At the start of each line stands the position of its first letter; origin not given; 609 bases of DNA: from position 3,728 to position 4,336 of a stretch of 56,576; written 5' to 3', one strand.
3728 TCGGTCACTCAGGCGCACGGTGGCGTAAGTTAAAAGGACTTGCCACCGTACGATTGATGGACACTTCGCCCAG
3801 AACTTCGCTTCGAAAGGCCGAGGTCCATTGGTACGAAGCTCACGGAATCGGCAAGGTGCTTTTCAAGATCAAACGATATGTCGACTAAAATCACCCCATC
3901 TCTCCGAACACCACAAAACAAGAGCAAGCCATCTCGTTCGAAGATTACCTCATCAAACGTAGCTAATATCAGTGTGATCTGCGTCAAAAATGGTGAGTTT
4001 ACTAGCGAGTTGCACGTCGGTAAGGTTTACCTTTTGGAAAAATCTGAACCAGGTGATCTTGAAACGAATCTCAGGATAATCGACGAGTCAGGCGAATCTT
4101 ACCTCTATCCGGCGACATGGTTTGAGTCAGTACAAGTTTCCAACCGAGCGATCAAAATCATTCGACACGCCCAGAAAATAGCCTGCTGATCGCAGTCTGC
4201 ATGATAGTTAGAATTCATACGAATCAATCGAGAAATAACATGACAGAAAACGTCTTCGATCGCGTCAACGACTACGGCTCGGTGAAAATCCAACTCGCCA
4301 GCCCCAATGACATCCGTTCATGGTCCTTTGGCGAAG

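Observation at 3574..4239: Foreign-looking two-gene small-protein cassette wedged between rpoB and rpoC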

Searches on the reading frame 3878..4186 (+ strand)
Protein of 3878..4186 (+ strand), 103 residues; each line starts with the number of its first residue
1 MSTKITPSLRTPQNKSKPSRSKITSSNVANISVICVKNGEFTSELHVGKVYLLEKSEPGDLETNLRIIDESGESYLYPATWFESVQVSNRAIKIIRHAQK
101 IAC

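Call 4: search_protein_families(library=pfam, proteins=[window:3878-4186:+], max_evalue=1)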
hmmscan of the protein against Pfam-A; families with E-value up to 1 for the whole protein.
window:3878-4186:+ (103 aa): 1 family
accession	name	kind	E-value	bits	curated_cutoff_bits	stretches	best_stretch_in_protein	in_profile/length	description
PF22962.3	Ig_NUP210_7th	-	0.055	14.1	27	1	12-67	41-96/99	NUP210 Ig-like domain 7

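Call 5: search_protein_families(library=ncbifam, proteins=[window:3878-4186:+], max_evalue=1)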
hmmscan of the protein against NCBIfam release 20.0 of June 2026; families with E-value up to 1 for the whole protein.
window:3878-4186:+ (103 aa): 0 families

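Call 6: search_protein_families(library=padloc, proteins=[window:3878-4186:+], max_evalue=1)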
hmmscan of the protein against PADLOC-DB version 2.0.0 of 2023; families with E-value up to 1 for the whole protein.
window:3878-4186:+ (103 aa): 1 family
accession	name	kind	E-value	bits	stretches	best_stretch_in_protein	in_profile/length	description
PDLC04420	PDC-M11A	-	0.026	11.4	1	49-100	40-91/376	-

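Call 8: find_homologous_proteins(query=window:3878-4186:+, max_evalue=0.01)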
Query window:3878-4186:+ (103 aa): 1 proteins with E <= 0.01 among 2 candidates.
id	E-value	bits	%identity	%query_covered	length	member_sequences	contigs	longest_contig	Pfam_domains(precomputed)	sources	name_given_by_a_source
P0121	9.3e-53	194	91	100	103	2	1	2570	-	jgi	-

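Call 11: find_encoding_contigs(protein=P0121, flank=10000, max_places=4)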
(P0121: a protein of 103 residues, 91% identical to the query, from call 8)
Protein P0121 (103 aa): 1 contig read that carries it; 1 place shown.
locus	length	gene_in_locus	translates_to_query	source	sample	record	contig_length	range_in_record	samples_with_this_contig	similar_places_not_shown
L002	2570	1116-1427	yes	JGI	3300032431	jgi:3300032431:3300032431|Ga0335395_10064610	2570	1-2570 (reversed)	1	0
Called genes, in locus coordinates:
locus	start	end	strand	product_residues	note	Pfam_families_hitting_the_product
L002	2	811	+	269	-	?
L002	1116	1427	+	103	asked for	-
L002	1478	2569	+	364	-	?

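Call 18: search_protein_representatives(protein=window:3878-4186:+)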
Query: 103 residues. Proteins with E-value up to 0.001 (for the whole library): 444; up to 1e-10: 6; up to 1e-30: 1. The best 150 are listed.
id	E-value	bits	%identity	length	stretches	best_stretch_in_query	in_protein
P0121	3.0e-53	194.0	91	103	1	1-103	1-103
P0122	5.2e-12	62.0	39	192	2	33-94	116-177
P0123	2.2e-11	59.9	53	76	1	32-88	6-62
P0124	2.4e-11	59.8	41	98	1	15-92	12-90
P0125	2.9e-11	59.6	42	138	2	33-84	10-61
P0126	7.4e-11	58.2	39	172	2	32-92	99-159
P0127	1.2e-10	57.6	42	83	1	22-93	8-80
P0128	8.0e-10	54.9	41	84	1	32-100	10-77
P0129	8.0e-10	54.9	33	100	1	2-91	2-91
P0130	1.3e-09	54.3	41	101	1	10-89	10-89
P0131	1.4e-09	54.2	42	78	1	32-93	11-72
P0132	4.8e-09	52.4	42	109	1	27-95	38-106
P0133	5.0e-09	52.4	41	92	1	15-97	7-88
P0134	7.7e-09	51.8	39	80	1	32-93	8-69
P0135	7.9e-09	51.8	46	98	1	33-91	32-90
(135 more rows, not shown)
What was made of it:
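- B has 444 representatives of clusters at 50% identity (call 18).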

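Call 24: search_solved_structures(query=A3, max_evalue=10, show_alignments=2)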
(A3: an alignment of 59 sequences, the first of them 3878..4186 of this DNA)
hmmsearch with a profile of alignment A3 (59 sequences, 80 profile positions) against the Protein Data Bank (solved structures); distinct sequences matched with E-value up to 10: 5.
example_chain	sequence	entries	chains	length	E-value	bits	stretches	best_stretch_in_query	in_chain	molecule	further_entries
9e6q_AR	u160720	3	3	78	0.38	13.5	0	25-45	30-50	Large ribosomal subunit protein eL20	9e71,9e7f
4v3p_LH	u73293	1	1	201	0.47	13.2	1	6-44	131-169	60S ribosomal protein L7a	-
3zqp_A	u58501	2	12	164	0.49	13.1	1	21-51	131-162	TERMINASE SMALL SUBUNIT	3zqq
4v7e_CG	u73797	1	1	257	0.69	12.6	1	6-44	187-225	60S ribosomal protein L8E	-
8ip8_AA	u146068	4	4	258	0.71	12.6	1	6-44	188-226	40S ribosomal protein eL8 | 60S ribosomal protein L7a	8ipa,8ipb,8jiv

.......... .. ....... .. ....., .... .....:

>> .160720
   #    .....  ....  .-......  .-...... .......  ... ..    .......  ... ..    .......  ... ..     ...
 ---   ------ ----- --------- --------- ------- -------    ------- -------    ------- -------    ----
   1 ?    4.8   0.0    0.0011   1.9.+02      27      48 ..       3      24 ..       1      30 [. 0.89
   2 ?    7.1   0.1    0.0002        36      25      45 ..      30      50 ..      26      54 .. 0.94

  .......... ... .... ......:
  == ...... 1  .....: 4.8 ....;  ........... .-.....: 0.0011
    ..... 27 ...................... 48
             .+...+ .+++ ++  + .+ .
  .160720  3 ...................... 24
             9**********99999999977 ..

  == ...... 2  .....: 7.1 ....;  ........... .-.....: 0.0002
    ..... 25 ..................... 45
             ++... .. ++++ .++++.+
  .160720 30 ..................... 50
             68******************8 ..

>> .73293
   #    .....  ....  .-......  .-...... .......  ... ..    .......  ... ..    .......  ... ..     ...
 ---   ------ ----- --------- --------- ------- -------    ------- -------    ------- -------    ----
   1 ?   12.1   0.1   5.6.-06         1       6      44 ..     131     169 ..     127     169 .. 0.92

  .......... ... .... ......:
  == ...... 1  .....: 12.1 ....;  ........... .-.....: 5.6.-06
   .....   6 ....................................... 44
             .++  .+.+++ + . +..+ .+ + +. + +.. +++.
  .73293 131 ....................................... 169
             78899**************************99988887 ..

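Call 38: predict_structure(alignment_id=A3)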
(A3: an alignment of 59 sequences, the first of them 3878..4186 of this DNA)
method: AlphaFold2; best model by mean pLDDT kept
length: 103 residues; sequences in the alignment: 59
mean_pLDDT: 76.9   pTM: 0.56
mean pLDDT of the five models: 76.9, 76.2, 75.9, 75.4, 72.8
residues with pLDDT >= 90: 30; 70-90: 42; 50-70: 20; < 50: 11
segments of 3 or more residues with pLDDT < 50: 1-3
pLDDT, mean of each block of 10 residues (from residue 1): 50 51 53 90 86 90 90 91 88 81 72
secondary structure, 60 per line:
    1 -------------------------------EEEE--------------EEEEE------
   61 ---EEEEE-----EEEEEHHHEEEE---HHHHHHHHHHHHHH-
elements in order: E32-35 E50-54 E64-68 E74-78 E82-85 H89-102
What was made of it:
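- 3878..4189 (+): ORF B, 103 aa: immunity / antitoxin candidate. Disordered basic Ser/Thr/Lys-rich tail (3878-3973, residues 1-32), SH3-like beta-barrel core with the invariant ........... motif (3974 to about 4132), then a C-terminal helix (about 4142-4183). AF2 core pLDDT about 90, tail about 50 (call 38).
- On SH3-like small beta-barrel fold (for B): AF2 core pLDDT about 90, five strands (call 38).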

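Call 41: fold_search(model_id=the predicted structure, library=pdb)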
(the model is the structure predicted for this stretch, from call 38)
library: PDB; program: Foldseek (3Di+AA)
matches with E <= 10: 1144; with E <= 0.001: 0
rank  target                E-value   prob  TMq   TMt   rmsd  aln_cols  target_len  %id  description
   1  2yuq_MODEL_1_A        8.8e-03  1.00  0.42  0.49  17.1        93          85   16  Solution structure of the SH3 domain of human Tyrosine-protein kinase ITK/TSK (released 2007-10-09)
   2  2lmj_MODEL_1_A        1.8e-02  1.00  0.42  0.62   4.4        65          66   15  Itk-sh3 (released 2012-12-05)
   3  6f55_MODEL_1_A        1.8e-02  1.00  0.41  0.59   4.4        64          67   22  Complex structure of PACSIN SH3 domain and TRPV4 proline rich region (released 2018-10-03)
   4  7csr_A                2.8e-02  1.00  0.44  0.12   3.9        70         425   18  Structure of Ephexin4 R676L (released 2021-02-24)
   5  7cso_A                2.8e-02  1.00  0.48  0.14   6.1        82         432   16  Structure of Ephexin4 DH-PH-SH3 (released 2021-02-24)
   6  7csp_B                2.8e-02  1.00  0.48  0.13   5.4        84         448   18  Structure of Ephexin4 IDPSH (released 2021-02-24)
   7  7csr_C                3.1e-02  1.00  0.45  0.13   3.8        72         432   18  Structure of Ephexin4 R676L (released 2021-02-24)
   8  8rsw_MODEL_1_A        3.1e-02  1.00  0.41  0.59   4.2        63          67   24  Solution NMR structure of Pacsin 2 SH3 domain (released 2025-02-12)
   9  1x69_MODEL_1_A        3.5e-02  1.00  0.42  0.53   4.1        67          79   15  Solution structures of the SH3 domain of human Src substrate cortactin (released 2005-11-17)
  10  2ct4_MODEL_1_A        4.0e-02  1.00  0.45  0.63   4.6        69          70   16  Solution Strutcure of the SH3 domain of the Cdc42-interacting protein 4 (released 2005-11-23)
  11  3r6n_B                4.5e-02  0.99  0.42  0.11   8.2        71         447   11  Crystal structure of a rigid four spectrin repeat fragment of the human desmoplakin plakin domain (released 2011-05-11)
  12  2knb_MODEL_1_B        5.4e-02  1.00  0.42  0.66   3.8        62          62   16  Solution NMR structure of the parkin Ubl domain in complex with the endophilin-A1 SH3 domain (released 2009-12-22)
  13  4xi2                  5.4e-02  1.00  0.41  0.11   4.6        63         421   16  Crystal Structure of an auto-inhibited form of Bruton's Tryrosine Kinase (released 2015-02-25)
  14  7cso_D                5.4e-02  0.99  0.48  0.14   6.4        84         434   15  Structure of Ephexin4 DH-PH-SH3 (released 2021-02-24)
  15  3pe0_B                6.1e-02  0.99  0.43  0.18  10.5        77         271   14  Structure of the central region of the plakin domain of plectin (released 2011-02-02)
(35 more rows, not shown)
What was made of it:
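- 3878..4189 (+): Foldseek returns SH3 domains (prob 1.0, E about 1e-2; call 41).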

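Call 46: search_protein_families(library=phrogs, proteins=[window:3878-4186:+], max_evalue=1)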
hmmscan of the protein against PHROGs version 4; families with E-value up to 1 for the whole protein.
window:3878-4186:+ (103 aa): 4 families
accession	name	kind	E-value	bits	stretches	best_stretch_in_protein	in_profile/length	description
phrog_2138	-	unknown function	0.2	12.8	1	48-81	16-48/59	-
phrog_9580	-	unknown function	0.26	12.4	1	24-69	14-59/73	-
phrog_19430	-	unknown function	0.3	12.5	1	30-75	6-48/119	-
phrog_17098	-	unknown function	0.39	11.6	1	87-102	3-18/43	-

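Call 65: find_related_loci(query=A3, collection=viral_contigs, flank=4000)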
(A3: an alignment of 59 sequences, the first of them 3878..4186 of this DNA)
Query A3 (103 aa) in viral_contigs; peptide patterns used: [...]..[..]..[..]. (x = any residue, [..] = any of these).
97 stretches matched a pattern; 30 encode a relative of the query (tblastn E <= 1e-3); 30 distinct loci.
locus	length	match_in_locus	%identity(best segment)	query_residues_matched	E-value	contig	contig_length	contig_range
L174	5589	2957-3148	39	24-87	5e-9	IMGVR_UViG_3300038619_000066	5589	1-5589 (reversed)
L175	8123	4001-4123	44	44-84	3e-8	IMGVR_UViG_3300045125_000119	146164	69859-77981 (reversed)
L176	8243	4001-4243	28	9-88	1e-7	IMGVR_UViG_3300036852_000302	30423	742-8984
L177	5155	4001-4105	51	48-86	3e-6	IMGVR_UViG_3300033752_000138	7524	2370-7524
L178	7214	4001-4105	51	48-86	3e-6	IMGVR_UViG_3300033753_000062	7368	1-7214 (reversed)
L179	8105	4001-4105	51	48-86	3e-6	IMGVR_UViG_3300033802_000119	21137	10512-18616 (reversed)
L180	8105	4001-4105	49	48-86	1e-5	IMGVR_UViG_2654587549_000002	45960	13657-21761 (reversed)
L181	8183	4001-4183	31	18-82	1e-5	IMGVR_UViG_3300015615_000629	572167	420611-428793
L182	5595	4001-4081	56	59-85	2e-5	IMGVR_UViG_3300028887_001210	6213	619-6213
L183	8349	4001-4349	44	42-86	2e-5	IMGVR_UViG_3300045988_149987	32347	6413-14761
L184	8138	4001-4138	40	39-86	2e-5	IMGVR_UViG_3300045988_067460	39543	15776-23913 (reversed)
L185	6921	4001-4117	44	44-86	3e-5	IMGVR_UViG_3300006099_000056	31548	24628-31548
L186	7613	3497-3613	44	44-86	3e-5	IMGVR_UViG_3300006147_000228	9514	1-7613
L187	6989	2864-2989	44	42-86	3e-5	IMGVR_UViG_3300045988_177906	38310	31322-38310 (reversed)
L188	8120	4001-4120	45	48-91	3e-5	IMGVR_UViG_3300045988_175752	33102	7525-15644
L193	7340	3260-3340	56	59-85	6e-5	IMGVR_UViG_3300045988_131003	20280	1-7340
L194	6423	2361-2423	71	66-86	5e-5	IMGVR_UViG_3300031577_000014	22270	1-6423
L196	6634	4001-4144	40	51-86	6e-5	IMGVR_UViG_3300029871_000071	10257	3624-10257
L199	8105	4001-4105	49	48-86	1e-4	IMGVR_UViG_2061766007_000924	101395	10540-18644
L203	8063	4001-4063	57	66-86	2e-4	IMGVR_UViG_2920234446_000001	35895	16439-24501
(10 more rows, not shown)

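Call 67: search_protein_families(library=pfam, proteins=[L177:2675-3934:+, L182:1942-3936:+, L184:2740-3990:+, L193:2017-3195:+, L194:2-2089:+, L196:2452-3996:+, L203:2380-3915:+, L199:3148-3945:+, L185:3267-3932:+, L188:3489-3953:+], max_evalue=0.01)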
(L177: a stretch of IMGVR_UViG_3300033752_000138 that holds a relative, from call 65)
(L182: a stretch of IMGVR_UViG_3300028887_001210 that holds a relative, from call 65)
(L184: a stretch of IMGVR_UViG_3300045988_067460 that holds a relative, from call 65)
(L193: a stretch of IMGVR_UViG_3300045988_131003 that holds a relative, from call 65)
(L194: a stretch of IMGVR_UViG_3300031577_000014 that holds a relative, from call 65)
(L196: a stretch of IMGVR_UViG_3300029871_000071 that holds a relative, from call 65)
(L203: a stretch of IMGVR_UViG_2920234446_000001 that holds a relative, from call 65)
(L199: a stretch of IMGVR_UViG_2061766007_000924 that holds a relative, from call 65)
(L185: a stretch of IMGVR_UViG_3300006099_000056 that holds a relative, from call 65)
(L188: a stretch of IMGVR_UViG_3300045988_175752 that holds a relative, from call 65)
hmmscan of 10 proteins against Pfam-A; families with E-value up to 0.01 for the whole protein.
L177:2675-3934:+ (420 aa): 1 family
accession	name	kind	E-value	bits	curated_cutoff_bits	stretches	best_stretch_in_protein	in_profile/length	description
PF04233.19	Phage_Mu_F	-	3.3e-11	44.4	29.6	1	154-275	6-111/112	Phage Mu protein F like protein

L182:1942-3936:+ (665 aa): 2 families
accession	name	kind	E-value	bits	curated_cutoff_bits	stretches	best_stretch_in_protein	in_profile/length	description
PF04233.19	Phage_Mu_F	-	5.5e-11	43.6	29.6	1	161-304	2-111/112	Phage Mu protein F like protein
PF09893.14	DUF2120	-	0.0052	17.3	25.3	0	32-122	1-86/136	Uncharacterized protein conserved in archaea (DUF2120)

L184:2740-3990:+ (417 aa): 2 families
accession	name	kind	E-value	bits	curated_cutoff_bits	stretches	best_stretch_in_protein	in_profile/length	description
PF04233.19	Phage_Mu_F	-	4.8e-21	76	29.6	1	142-259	2-111/112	Phage Mu protein F like protein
PF20428.3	Sey1_3HB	-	0.0018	17.7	24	1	17-91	104-178/419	Sey1 three-helix bundle domain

L193:2017-3195:+ (393 aa): 0 families

L194:2-2089:+ (696 aa): 2 families
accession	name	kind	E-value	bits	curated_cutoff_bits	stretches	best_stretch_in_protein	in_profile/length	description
PF04860.17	Phage_portal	-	2.3e-13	50.4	39.1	1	26-238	108-321/321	Phage portal protein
PF04233.19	Phage_Mu_F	-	5.3e-13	50.1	29.6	1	444-550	3-110/112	Phage Mu protein F like protein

L196:2452-3996:+ (515 aa): 1 family
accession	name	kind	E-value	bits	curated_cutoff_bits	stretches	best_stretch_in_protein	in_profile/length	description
PF06152.16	Phage_min_cap2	-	6.2e-93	312.1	26.3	1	2-364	1-364/366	Phage minor capsid protein 2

L203:2380-3915:+ (512 aa): 1 family
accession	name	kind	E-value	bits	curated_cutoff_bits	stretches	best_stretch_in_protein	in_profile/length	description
PF06152.16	Phage_min_cap2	-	2.7e-98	329.7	26.3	1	4-362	5-364/366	Phage minor capsid protein 2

L199:3148-3945:+ (266 aa): 0 families

L185:3267-3932:+ (222 aa): 0 families

L188:3489-3953:+ (155 aa): 0 families
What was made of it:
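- On Polymorphic-toxin C-terminal toxin domain with cognate immunity protein (MuF class): N-terminal parts are PF04233 or PF06152 (call 67). Seen on two MuF families only, PF04233 and PF06152 (call 67).
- Of the seven such proteins scanned, six have N-terminal parts that are Phage_Mu_F (PF04233) or Phage_min_cap2 (PF06152); the seventh (L193) gave no Pfam match (call 67).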

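Call 72: find_homologous_proteins(query=A7, max_evalue=0.001)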
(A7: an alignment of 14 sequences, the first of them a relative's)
Query A7 (14 sequences) (85 aa, profile of the alignment): 487 proteins with E <= 0.001 among 686 candidates; the best 120 are listed.
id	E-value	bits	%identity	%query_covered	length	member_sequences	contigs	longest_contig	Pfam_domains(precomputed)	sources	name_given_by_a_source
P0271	3.2e-31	125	47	62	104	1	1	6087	-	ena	-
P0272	1.5e-30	123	50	49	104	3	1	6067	-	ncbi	-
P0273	1.8e-30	123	36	98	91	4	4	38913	-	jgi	-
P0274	4.6e-30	121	36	100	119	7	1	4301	-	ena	-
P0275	7.9e-30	121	38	100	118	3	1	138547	-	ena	-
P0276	9.0e-30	120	57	49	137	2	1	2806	-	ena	-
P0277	9.2e-30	120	41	100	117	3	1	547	-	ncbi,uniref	ncbi:hypothetical protein, partial [Ruminococcus sp. CAG:379]|uniref:hypothetical protein n=1 Tax=Ru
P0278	2.1e-29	119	51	44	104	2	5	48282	-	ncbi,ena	-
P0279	4.8e-29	118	52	54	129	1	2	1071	-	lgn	-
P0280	7.9e-29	117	51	51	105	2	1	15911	-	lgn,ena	-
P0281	1.7e-28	116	44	51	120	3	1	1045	-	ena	-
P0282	1.7e-28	116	35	100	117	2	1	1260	-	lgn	-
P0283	2.2e-28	116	33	100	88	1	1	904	-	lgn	-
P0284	2.3e-28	116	41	98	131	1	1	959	-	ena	-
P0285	3.2e-28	115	39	100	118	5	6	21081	-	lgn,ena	-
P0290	3.6e-27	112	43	100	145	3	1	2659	-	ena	-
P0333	4.0e-22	96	52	49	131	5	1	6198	PF14206.12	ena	-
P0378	8.2e-20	88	35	51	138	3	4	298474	-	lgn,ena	-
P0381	8.9e-20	88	45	49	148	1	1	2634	PF23847.2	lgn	-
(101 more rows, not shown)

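Call 74: search_protein_families(library=pfam, proteins=[P0333, P0381, P0290, L174:2505-2945:+, L175:3689-4132:+, L181:3746-4189:+], max_evalue=0.01)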
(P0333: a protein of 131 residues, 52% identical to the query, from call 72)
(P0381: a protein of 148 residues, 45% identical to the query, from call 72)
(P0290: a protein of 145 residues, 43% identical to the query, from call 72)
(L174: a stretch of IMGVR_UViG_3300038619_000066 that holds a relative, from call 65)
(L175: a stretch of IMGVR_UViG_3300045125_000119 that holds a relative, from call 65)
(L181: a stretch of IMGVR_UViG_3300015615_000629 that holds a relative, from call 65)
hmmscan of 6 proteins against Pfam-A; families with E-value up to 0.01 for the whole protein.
P0333 (131 aa): 1 family
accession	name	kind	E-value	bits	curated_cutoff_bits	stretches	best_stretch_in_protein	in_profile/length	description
PF14206.11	Cys_rich_CPCC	-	1.2e-16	60.7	24.5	1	2-52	1-52/75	Cysteine-rich CPCC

P0381 (148 aa): 1 family
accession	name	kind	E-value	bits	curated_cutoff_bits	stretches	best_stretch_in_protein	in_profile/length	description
PF23847.1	DUF7211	-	1.4e-06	28.1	27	1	8-26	4-22/25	Family of unknown function (DUF7211)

P0290 (145 aa): 0 families

L174:2505-2945:+ (147 aa): 0 families

L175:3689-4132:+ (148 aa): 0 families

L181:3746-4189:+ (148 aa): 0 families

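Call 82: find_encoding_contigs(protein=P0275, flank=5000, max_places=2)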
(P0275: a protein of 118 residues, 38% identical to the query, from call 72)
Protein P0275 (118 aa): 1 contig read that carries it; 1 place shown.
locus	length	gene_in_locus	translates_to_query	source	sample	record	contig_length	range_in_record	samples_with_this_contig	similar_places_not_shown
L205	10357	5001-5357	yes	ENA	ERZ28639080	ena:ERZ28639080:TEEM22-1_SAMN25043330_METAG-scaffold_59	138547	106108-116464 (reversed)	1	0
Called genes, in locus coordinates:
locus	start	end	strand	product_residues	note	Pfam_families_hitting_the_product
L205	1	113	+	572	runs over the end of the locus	PF02878:PGM_PMM_I, PF02879:PGM_PMM_II, PF02880:PGM_PMM_III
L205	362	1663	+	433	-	PF01554:MatE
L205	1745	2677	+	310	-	PF02492:cobW, PF07683:CobW_C (weak)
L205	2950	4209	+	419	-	PF07581:Glug (faint)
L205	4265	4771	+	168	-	-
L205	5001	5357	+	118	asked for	-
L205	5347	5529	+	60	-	-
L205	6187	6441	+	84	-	PF03840:SecG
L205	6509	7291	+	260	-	PF12746:GNAT_acetyltran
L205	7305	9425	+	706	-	PF08206:OB_RNB (weak), PF17876:CSD2 (faint), PF00773:RNB, PF00575:S1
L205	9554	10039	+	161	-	PF12802:MarR_2, PF01047:MarR, PF13463:HTH_27 (weak), PF22381:Staph_reg_Sar_Rot, PF13412:HTH_24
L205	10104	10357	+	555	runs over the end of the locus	PF00664:ABC_membrane, PF02463:SMC_N (faint), PF00005:ABC_tran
